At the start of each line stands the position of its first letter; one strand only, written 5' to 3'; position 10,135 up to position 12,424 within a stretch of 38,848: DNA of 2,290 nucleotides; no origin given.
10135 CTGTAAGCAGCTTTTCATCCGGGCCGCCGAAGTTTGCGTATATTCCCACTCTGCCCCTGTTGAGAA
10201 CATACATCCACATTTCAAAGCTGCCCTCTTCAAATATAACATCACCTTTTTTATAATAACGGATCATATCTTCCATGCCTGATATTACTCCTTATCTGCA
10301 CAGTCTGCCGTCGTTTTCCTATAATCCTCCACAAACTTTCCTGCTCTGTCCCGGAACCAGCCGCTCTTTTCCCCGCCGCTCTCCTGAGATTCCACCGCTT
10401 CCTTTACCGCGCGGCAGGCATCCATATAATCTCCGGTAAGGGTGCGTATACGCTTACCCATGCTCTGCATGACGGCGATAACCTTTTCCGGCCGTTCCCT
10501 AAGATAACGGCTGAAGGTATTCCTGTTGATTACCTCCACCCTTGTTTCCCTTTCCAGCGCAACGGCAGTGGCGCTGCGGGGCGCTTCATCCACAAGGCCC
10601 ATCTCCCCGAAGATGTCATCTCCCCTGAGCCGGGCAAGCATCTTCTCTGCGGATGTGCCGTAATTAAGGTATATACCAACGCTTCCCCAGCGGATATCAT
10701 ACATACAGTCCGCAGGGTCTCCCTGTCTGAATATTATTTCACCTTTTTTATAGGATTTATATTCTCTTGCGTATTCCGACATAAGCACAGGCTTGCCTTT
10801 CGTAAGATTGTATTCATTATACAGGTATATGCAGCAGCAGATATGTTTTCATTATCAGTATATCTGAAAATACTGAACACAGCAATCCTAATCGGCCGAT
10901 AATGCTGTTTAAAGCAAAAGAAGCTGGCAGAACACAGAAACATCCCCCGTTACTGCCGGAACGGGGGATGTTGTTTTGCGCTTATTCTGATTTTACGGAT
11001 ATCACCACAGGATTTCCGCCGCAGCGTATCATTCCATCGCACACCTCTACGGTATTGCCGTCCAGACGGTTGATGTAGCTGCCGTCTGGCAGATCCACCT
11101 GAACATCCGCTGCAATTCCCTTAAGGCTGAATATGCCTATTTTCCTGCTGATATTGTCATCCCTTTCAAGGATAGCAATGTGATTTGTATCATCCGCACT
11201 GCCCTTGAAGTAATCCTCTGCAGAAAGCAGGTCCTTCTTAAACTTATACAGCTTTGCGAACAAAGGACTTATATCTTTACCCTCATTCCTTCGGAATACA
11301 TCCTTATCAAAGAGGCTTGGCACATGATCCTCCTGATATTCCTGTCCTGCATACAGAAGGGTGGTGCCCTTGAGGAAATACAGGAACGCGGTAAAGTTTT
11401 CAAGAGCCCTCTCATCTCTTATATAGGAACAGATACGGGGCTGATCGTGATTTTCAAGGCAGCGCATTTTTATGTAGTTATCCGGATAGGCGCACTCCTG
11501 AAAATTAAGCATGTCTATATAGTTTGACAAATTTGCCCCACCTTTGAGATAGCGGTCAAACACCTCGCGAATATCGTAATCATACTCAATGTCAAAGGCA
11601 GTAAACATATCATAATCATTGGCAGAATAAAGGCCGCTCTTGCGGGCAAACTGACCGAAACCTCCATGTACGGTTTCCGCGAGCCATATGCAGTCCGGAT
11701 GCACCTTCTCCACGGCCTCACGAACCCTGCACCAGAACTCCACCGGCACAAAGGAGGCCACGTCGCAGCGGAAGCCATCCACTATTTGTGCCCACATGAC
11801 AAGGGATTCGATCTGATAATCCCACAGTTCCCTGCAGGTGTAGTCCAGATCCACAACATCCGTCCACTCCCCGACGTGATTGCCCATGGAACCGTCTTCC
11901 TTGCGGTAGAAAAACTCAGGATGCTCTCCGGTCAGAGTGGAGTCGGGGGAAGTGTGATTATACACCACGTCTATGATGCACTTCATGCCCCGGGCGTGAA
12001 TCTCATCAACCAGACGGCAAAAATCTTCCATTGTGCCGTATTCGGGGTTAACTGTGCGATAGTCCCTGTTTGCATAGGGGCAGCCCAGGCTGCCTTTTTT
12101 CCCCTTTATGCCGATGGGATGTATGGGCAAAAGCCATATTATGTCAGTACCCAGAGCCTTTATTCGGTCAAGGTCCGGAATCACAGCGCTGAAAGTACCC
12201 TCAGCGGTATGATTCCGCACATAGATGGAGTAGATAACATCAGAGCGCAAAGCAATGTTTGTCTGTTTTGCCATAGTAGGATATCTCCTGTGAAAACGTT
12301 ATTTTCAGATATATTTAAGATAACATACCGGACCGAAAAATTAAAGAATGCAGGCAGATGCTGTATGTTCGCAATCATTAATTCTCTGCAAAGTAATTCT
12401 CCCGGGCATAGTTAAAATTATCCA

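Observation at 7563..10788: Compact four-gene cyclic-nucleotide operon: two effector-less CNB proteins, a TIM-barrel enzyme and a PAS-cyclase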

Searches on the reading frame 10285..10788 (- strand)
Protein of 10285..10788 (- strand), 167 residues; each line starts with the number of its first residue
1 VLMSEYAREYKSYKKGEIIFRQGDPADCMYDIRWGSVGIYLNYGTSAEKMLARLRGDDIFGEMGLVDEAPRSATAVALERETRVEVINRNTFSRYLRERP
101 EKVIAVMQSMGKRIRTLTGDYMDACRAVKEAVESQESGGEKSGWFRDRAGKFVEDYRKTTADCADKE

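Call 3: search_protein_families(library=pfam, proteins=[window:10285-10788:-], max_evalue=0.01)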
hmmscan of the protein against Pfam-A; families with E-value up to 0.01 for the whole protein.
window:10285-10788:- (167 aa): 1 family
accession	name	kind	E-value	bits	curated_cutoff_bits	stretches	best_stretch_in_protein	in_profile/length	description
PF00027.35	cNMP_binding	-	3.6e-22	78.6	27.5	1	11-98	2-88/89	Cyclic nucleotide-binding domain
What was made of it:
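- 10285..10788 (-): CNB1: CRP-type cyclic-nucleotide-binding protein without an output domain ('first-position' paralogue). The probable true start is ATG 10782 (165 aa). Pfam cNMP_binding 3.6e-22 (call 3).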

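Call 5: search_protein_families(library=ncbifam, proteins=[window:10285-10788:-], max_evalue=0.1)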
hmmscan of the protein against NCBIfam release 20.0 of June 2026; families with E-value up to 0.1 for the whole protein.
window:10285-10788:- (167 aa): 8 families
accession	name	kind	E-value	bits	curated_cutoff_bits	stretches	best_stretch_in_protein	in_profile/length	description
NF008732.0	PRK11753.1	equivalog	6e-12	45.5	266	1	10-118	25-133/214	cAMP-activated global transcriptional regulator CRP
TIGR03697.1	NtcA_cyano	equivalog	5.1e-06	26.4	244.95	1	16-115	1-101/193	global nitrogen regulator NtcA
NF058543.1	ActPatMycb56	equivalog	6.1e-06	25.3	460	1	14-82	25-92/317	acetyltransferase Pat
NF041163.2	encap_f2b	equivalog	0.00082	18.6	400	1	10-115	97-201/450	family 2B encapsulin nanocompartment shell protein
TIGR03896.1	cyc_nuc_ocin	subfamily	0.0015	18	161.05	1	12-118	165-276/317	bacteriocin-type transport-associated protein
NF008365.0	PRK11161.1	subfamily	0.0022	17.3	228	1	11-100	50-137/250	fumarate/nitrate reduction transcriptional regulator Fnr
NF050806.1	TransRegFixKCaul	equivalog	0.0022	17.3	300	1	10-101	25-112/215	transcriptional regulator FixK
NF052518.1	TransRegLdrP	equivalog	0.0071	16.4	300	1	11-93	2-82/195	transcriptional regulator LdrP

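Call 6: search_protein_families(library=padloc, proteins=[window:10285-10788:-], max_evalue=0.1)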
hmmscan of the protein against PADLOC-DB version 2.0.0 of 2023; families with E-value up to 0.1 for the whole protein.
window:10285-10788:- (167 aa): 5 families
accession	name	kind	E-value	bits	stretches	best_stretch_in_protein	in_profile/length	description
PDLC02371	PycTIR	-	5.9e-10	37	1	9-115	38-139/288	-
PDLC00731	Effector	-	4e-09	33.9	1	9-115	41-142/306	TIR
PDLC00734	PycC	-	4.1e-06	24.1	1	8-94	33-118/374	Pycsar cyclase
PDLC00732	Effector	-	5.2e-06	23.6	1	11-115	39-138/301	TIR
PDLC00730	Effector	-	0.00016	19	1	9-115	57-159/299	TIR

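Call 9: find_homologous_proteins(query=window:10285-10788:-, max_evalue=0.001)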
Query window:10285-10788:- (167 aa): 654 proteins with E <= 0.001 among 764 candidates; the best 120 are listed.
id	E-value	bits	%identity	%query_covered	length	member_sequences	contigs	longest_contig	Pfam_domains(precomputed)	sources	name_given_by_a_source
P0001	1.3e-105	368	100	100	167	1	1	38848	PF00027.36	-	-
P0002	1.1e-88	313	86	99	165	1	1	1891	PF00027.36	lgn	-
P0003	3.8e-88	312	85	99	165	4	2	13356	PF00027.36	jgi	-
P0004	1.4e-75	271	77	93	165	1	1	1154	PF00027.36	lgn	-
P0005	1.3e-74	268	77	90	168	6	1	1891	PF00027.36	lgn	-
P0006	4.0e-74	266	77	93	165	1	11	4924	PF00027.36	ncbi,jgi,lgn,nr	ncbi:MAG: cyclic nucleotide-binding domain-containing protein [Clostridia bacterium]|nr:cyclic nucle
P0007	5.4e-72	259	74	93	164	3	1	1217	PF00027.36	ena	-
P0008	3.8e-70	253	74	93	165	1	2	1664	PF00027.36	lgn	-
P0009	3.8e-70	253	73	91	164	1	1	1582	PF00027.36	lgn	-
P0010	3.6e-54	201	58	95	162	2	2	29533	PF00027.36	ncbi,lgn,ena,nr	ncbi:MAG: cyclic nucleotide-binding domain-containing protein [Oscillospiraceae bacterium]|nr:cyclic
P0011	1.7e-53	199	58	93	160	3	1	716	PF00027.36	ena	-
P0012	1.8e-53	199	69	80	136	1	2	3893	PF00027.36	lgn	-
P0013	2.0e-53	199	58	91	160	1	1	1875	PF00027.36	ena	-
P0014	3.3e-53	198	59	88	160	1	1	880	PF00027.36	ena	-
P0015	3.8e-53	198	57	93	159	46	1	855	PF00027.36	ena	-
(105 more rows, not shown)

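Call 11: find_related_loci(query=A1, collection=genome_contigs, flank=7000)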
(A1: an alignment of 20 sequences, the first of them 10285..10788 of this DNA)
Query A1 (167 aa) in genome_contigs; peptide patterns used: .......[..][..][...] (x = any residue, [..] = any of these).
420 stretches matched a pattern; 387 encode a relative of the query (tblastn E <= 1e-3); the best 80 are kept; 80 distinct loci.
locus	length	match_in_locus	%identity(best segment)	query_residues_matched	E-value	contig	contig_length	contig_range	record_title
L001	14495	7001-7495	85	3-167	5e-94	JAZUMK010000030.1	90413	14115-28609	MAG: Clostridia bacterium isolate T1900044894_TS20190360.MAGScoT_cleanbin_000014 SGB_3278_k141_766363, whole genome shot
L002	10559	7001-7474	58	3-160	6e-60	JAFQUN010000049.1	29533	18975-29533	MAG: Oscillospiraceae bacterium isolate RGIG2163 Goat_Colon.Co__c934275, whole genome shotgun sequence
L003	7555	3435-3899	57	5-159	1e-58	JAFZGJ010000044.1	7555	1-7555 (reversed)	MAG: Lachnospiraceae bacterium isolate RGIG7742 Water_buffalos_Rectum-4__c70306, whole genome shotgun sequence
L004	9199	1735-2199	50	3-157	3e-53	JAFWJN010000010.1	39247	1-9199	MAG: Clostridia bacterium isolate RGIG5797 Sheep_Ileum-5__c12467, whole genome shotgun sequence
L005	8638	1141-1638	49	1-166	2e-52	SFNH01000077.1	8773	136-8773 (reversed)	MAG: Clostridium sp. isolate W2P44.032 Contig3452, whole genome shotgun sequence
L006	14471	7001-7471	51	3-159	1e-51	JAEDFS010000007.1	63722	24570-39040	MAG: Marvinbryantia sp. isolate MAG090 NODE_211_length_63722_cov_20.038639, whole genome shotgun sequence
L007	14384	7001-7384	56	13-140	2e-47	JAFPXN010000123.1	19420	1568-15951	MAG: Bacillota bacterium isolate RGIG1565 Goat_Abomasum-6__c474814, whole genome shotgun sequence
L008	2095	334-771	53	11-156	4e-47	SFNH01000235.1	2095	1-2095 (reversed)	MAG: Clostridium sp. isolate W2P44.032 Contig24393, whole genome shotgun sequence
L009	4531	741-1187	47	11-159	2e-46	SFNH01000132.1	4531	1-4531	MAG: Clostridium sp. isolate W2P44.032 Contig8961, whole genome shotgun sequence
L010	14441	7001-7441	50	11-157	2e-45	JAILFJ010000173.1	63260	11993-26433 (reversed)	MAG: Oscillospiraceae bacterium isolate RUI069 k141_4389436_flag=0_multi=30.9661_len=63260, whole genome shotgun sequenc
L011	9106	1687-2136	49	11-156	4e-45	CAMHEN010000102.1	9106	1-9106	MAG: uncultured Clostridia bacterium isolate SRR11784279_bin.39_metaWRAP_v1.3_MAG genome assembly, contig: ERZ12202740.1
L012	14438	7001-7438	48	11-156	1e-44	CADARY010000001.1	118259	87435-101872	MAG: Ruminococcaceae bacterium isolate RUG13571 genome assembly, contig: RUG13571_asm_1, whole genome shotgun sequence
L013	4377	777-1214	51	11-156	6e-45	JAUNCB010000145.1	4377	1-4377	MAG: Bacillota bacterium isolate S20M_St_24 NODE_6036_length_4377_cov_6.782045, whole genome shotgun sequence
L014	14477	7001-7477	50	8-166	9e-45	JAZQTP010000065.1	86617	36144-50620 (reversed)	MAG: Anaerotignum sp. isolate T1900045186_TC20190182.MAGScoT_cleanbin_000005 SGB_5273_k141_495880, whole genome shotgun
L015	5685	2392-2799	51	7-142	2e-44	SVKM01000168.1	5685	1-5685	MAG: Oscillospiraceae bacterium isolate SIG461 NODE_6248_length_5685_cov_3.382489, whole genome shotgun sequence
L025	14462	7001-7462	41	9-162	3e-41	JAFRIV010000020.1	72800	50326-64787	MAG: Oscillospiraceae bacterium isolate RGIG2509 Goat_Jejunum-3__c196547, whole genome shotgun sequence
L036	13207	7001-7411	45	1-137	2e-39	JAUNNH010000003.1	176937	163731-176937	MAG: Eubacteriales bacterium isolate S32M_St_metabat_45 NODE_38_length_176937_cov_19.654069, whole genome shotgun sequen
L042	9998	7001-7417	44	11-152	9e-39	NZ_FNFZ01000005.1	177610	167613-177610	Sarcina sp. DSM 11001, whole genome shotgun sequence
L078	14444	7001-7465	39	11-162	2e-35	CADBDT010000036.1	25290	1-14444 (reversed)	MAG: uncultured Coriobacteriaceae bacterium isolate RUG13877 genome assembly, contig: RUG13877_asm_36, whole genome shot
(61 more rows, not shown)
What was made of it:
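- Genomes carry several paralogous cassettes (call 11).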

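Call 18: search_protein_families(library=pfam, proteins=[L078:7982-8782:+, L042:8074-8877:+, L036:9401-10234:+, L042:8874-9623:+, L004:2793-4961:+, L004:4933-5232:+, L004:5301-5879:+, L025:8358-8840:+], max_evalue=0.01)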
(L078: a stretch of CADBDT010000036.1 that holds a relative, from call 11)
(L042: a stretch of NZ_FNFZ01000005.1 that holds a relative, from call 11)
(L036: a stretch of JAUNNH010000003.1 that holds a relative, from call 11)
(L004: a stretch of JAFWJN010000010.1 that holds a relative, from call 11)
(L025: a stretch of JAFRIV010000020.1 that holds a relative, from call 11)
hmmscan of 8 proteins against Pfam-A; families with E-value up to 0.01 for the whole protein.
L078:7982-8782:+ (266 aa): 2 families
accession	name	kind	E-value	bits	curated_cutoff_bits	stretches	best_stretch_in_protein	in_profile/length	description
PF12706.13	Lactamase_B_2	-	4e-13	49.9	27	1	44-234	3-200/200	Beta-lactamase superfamily domain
PF00753.33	Lactamase_B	-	2e-08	34.8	22.7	1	30-175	4-153/196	Metallo-beta-lactamase superfamily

L042:8074-8877:+ (267 aa): 2 families
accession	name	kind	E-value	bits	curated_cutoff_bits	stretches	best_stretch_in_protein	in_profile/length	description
PF12706.13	Lactamase_B_2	-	8.8e-13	48.7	27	1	46-235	4-200/200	Beta-lactamase superfamily domain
PF00753.33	Lactamase_B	-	1.9e-06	28.4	22.7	1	31-84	4-65/196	Metallo-beta-lactamase superfamily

L036:9401-10234:+ (277 aa): 2 families
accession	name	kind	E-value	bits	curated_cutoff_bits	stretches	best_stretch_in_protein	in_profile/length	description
PF12706.13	Lactamase_B_2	-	1.6e-15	57.7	27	1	55-246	3-200/200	Beta-lactamase superfamily domain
PF00753.33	Lactamase_B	-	1.2e-05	25.7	22.7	1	41-103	4-74/196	Metallo-beta-lactamase superfamily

L042:8874-9623:+ (249 aa): 1 family
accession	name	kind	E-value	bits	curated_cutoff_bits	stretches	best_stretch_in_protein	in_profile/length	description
PF00211.25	Guanylate_cyc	-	5.8e-27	94.9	21.9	1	60-212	7-154/183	Adenylate and Guanylate cyclase catalytic domain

L004:2793-4961:+ (722 aa): 2 families
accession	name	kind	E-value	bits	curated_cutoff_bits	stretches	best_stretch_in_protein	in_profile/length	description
PF07228.17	SpoIIE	-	1.5e-47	162.5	25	1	376-567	1-190/192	Stage II sporulation protein E (SpoIIE)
PF13581.12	HATPase_c_2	-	2.3e-20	73.3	27.4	1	579-705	2-127/127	Histidine kinase-like ATPase domain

L004:4933-5232:+ (99 aa): 2 families
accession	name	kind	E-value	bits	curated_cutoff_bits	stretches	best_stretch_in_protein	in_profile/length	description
PF01740.26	STAS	-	1.4e-15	57.3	22.6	1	6-98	4-99/106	STAS domain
PF13466.11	STAS_2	-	2.1e-12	47.4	29.2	1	15-92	1-79/80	STAS domain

L004:5301-5879:+ (192 aa): 2 families
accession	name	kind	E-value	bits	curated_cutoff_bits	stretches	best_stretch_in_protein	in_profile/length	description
PF02525.22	Flavodoxin_2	-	1.9e-23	83.7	27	1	2-185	1-195/198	Flavodoxin-like fold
PF03358.20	FMN_red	-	3.3e-10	40.2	24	1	3-133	2-117/152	NADPH-dependent FMN reductase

L025:8358-8840:+ (160 aa): 1 family
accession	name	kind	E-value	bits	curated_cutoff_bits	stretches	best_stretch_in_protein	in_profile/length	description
PF00702.32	Hydrolase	-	0.0048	17.7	26.4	0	35-82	98-145/191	haloacid dehalogenase-like hydrolase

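Call 19: search_solved_structures(query=A1, max_evalue=0.001, show_alignments=2)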
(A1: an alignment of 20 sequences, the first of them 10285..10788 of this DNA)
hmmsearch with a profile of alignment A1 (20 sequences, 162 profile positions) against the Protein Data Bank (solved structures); distinct sequences matched with E-value up to 0.001: 170 (the best 60 are shown).
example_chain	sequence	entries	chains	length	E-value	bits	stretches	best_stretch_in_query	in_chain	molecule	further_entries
5dyk_A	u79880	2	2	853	2e-27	99.1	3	7-86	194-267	CGMP-dependent protein kinase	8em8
5ezr_A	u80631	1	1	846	5.7e-25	91.1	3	7-86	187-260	cGMP-dependent protein kinase, putative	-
4rz7_A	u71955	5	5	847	5.7e-25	91.1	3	7-86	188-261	cGMP-dependent protein kinase, putative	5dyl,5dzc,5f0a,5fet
9p74_A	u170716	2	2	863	6.1e-25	91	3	7-86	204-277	cGMP-dependent protein kinase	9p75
5kbf_A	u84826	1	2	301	2e-22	82.8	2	8-105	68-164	CAMP-dependent protein kinase regulatory subunit, putative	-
3of1_A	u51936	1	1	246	7.8e-21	77.6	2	5-93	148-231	cAMP-dependent protein kinase regulatory subunit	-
6hq3_A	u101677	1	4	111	2.3e-20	76.1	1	11-113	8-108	EAL Enzyme Bd1971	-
6hq2_A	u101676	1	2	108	3.3e-20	75.6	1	11-113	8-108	EAL Enzyme Bd1971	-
6hq5_A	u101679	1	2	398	3.6e-19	72.2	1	11-113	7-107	EAL Enzyme Bd1971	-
6hq4_A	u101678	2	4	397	3.7e-19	72.2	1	11-113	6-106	EAL Enzyme Bd1971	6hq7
3j4q_B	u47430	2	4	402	6.9e-18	68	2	8-93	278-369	cAMP-dependent protein kinase type II-alpha regulatory subunit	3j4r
2qvs_B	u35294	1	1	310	2.6e-17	66.1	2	8-93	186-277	cAMP-dependent protein kinase type II-alpha regulatory subunit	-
4ev0_A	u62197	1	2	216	3.1e-17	65.9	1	8-113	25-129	Transcription regulator, Crp family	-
9d2f_b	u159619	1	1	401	5.1e-17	65.2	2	8-93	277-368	cAMP-dependent protein kinase type II-alpha regulatory subunit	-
7pza_A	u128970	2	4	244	2.8e-16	62.8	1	7-116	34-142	Putative cAMP-binding protein-catabolite gene activator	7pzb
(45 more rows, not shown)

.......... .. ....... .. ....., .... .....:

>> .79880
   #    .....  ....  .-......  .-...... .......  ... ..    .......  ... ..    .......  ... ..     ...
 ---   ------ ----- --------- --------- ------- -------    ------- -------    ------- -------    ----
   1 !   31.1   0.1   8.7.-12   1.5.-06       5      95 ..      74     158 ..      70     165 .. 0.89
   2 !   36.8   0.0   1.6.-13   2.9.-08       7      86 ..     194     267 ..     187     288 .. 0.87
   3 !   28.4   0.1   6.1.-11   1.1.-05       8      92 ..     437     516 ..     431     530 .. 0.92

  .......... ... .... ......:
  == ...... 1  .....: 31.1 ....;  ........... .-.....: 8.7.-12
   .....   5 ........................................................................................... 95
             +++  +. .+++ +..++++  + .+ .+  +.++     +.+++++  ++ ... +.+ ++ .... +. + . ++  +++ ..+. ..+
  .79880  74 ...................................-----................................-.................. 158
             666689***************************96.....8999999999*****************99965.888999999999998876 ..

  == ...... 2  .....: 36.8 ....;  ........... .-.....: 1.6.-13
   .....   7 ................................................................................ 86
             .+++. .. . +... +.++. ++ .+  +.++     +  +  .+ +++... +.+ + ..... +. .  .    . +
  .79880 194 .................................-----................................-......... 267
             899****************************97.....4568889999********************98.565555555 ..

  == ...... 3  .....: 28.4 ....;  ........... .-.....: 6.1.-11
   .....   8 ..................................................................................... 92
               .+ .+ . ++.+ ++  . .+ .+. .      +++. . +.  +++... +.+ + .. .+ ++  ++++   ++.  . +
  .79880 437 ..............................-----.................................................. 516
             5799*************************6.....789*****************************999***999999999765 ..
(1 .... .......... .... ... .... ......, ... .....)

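Call 37: search_solved_structures(query=L042:8074-8877:+, max_evalue=0.01)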
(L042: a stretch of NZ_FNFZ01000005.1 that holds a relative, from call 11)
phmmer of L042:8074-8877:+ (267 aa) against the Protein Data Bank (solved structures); distinct sequences matched with E-value up to 0.01: 3.
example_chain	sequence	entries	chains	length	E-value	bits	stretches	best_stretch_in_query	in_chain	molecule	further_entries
6kns_A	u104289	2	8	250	1.4e-06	31.3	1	33-236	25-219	Putative metal-dependent hydrolase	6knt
1zkp_A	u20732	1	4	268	0.00014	24.7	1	30-237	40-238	hypothetical protein BA1088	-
3zwf_A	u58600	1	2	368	0.002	20.9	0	185-250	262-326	ZINC PHOSPHODIESTERASE ELAC PROTEIN 1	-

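Call 56: predict_structure(alignment_id=A4)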
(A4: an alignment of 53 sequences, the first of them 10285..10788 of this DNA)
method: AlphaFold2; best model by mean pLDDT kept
length: 167 residues; sequences in the alignment: 53
mean_pLDDT: 88.0   pTM: 0.70
mean pLDDT of the five models: 88.0, 86.0, 85.3, 83.9, 81.4
residues with pLDDT >= 90: 88; 70-90: 65; 50-70: 10; < 50: 4
segments of 3 or more residues with pLDDT < 50: 1-3
pLDDT, mean of each block of 10 residues (from residue 1): 68 98 96 98 96 95 90 97 96 94 88 86 87 84 82 77 55
secondary structure, 60 per line:
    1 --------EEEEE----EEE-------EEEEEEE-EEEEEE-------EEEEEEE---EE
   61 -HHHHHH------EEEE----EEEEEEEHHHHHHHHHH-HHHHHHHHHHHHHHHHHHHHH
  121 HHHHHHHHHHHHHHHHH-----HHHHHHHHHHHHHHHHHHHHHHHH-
elements in order: E9-13 E18-20 E28-34 E36-41 E49-55 H62-67 E74-77 E82-88 H89-98 H100-137 H143-166
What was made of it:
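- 10285..10788 (-): The AF2 model has mean pLDDT 88: beta-roll 9-88, aB 89-98, long aC 100-137, extra helix 143-166 (call 56).
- On PKA/PKG-type regulatory subunit: No N-terminal extension precedes the beta-roll (call 56).
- On Pycsar antiphage system: No TIR or transmembrane segment is present (calls 3, 56).
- Closest known: PKA/PKG regulatory modules. Different: The fold details are CRP-like: a long C-helix and no N-terminal helical bundle (call 56).
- No output domain is present (calls 3, 56). The CNB proteins lack the TIR or transmembrane killing module (calls 3, 56).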

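Call 60: fold_search(model_id=the predicted structure, library=pdb)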
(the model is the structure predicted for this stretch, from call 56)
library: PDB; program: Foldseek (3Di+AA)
matches with E <= 10: 1480; with E <= 0.001: 604
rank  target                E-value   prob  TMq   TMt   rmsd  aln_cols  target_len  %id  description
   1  4a2u_D                8.8e-10  1.00  0.55  0.45  12.8       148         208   22  CRP(CAP) from Myco. Tuberculosis, with cAMP (released 2012-10-10)
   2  3i54_D                1.1e-09  1.00  0.55  0.41  10.0       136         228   24  Crystal structure of MtbCRP in complex with cAMP (released 2009-09-08)
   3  4cyd_D                1.2e-09  1.00  0.55  0.43   8.4       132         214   23  GlxR bound to cAMP (released 2014-12-17)
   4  2pqq_B                1.7e-09  1.00  0.52  0.59   4.0       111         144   28  Structural Genomics, the crystal structure of the N-terminal domain of a transcriptional regulator from Streptomyces c (released 2007-06-05)
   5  3i59_A                1.9e-09  1.00  0.54  0.43  12.3       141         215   23  Crystal structure of MtbCRP in complex with N6-cAMP (released 2009-09-08)
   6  4cyd_A                2.1e-09  1.00  0.55  0.42   8.3       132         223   23  GlxR bound to cAMP (released 2014-12-17)
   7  3d0s_A                2.3e-09  1.00  0.55  0.42  12.1       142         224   23  cAMP receptor protein from m.tuberculosis, cAMP-free form (released 2009-02-03)
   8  3r6s_C                3.4e-09  1.00  0.55  0.42   8.4       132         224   23  Crystal structure of GlxR transcription factor from Corynebacterium glutamicum with cAMP (released 2012-03-28)
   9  3i59_B                3.8e-09  1.00  0.55  0.46  10.7       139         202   24  Crystal structure of MtbCRP in complex with N6-cAMP (released 2009-09-08)
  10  7pzb_A                3.8e-09  1.00  0.53  0.40  11.2       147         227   26  Structure of the Clr-cAMP-DNA complex (released 2022-11-02)
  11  4a2u_H                4.0e-09  1.00  0.54  0.41  12.2       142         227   23  CRP(CAP) from Myco. Tuberculosis, with cAMP (released 2012-10-10)
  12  2pqq_A                4.2e-09  1.00  0.50  0.56   4.3       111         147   28  Structural Genomics, the crystal structure of the N-terminal domain of a transcriptional regulator from Streptomyces c (released 2007-06-05)
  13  3i54_C                4.2e-09  1.00  0.55  0.45  12.3       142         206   23  Crystal structure of MtbCRP in complex with cAMP (released 2009-09-08)
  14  2pqq_D                4.4e-09  1.00  0.52  0.60   4.5       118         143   29  Structural Genomics, the crystal structure of the N-terminal domain of a transcriptional regulator from Streptomyces c (released 2007-06-05)
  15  4byy_A                4.4e-09  1.00  0.53  0.40   8.3       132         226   23  Apo GlxR (released 2014-07-30)
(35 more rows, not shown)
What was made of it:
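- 10285..10788 (-): The best Foldseek hits are CRP-family sensor domains (call 60).
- On CRP/FNR transcription factors: Calls 3, 5, 56 and 60.
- Closest known: CRP/FNR-family cAMP receptor proteins. Same: These are the best Foldseek hits and the best NCBIfam hit (calls 5, 60).
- The fold is closest to CRP sensor domains with a long C-helix (calls 56, 60).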

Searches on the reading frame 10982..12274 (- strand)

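Call 3: search_protein_families(library=pfam, proteins=[window:10982-12274:-], max_evalue=0.01)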
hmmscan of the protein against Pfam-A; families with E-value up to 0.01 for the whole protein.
window:10982-12274:- (430 aa): 4 families
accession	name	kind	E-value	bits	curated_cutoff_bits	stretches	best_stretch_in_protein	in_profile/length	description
PF00128.31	Alpha-amylase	-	5.4e-34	118.6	22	2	22-112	12-96/446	Alpha amylase, catalytic domain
PF18612.7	Bac_A_amyl_C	-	1.3e-20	73.3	25.9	1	359-425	3-69/69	Bacterial Alpha amylase C-terminal domain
PF14701.12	hDGE_amylase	-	1.3e-08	34.9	27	1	35-126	28-121/439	Glycogen debranching enzyme, glucanotransferase domain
PF13200.12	DUF4015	-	0.0064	16.1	27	1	54-156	32-128/313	Putative glycosyl hydrolase domain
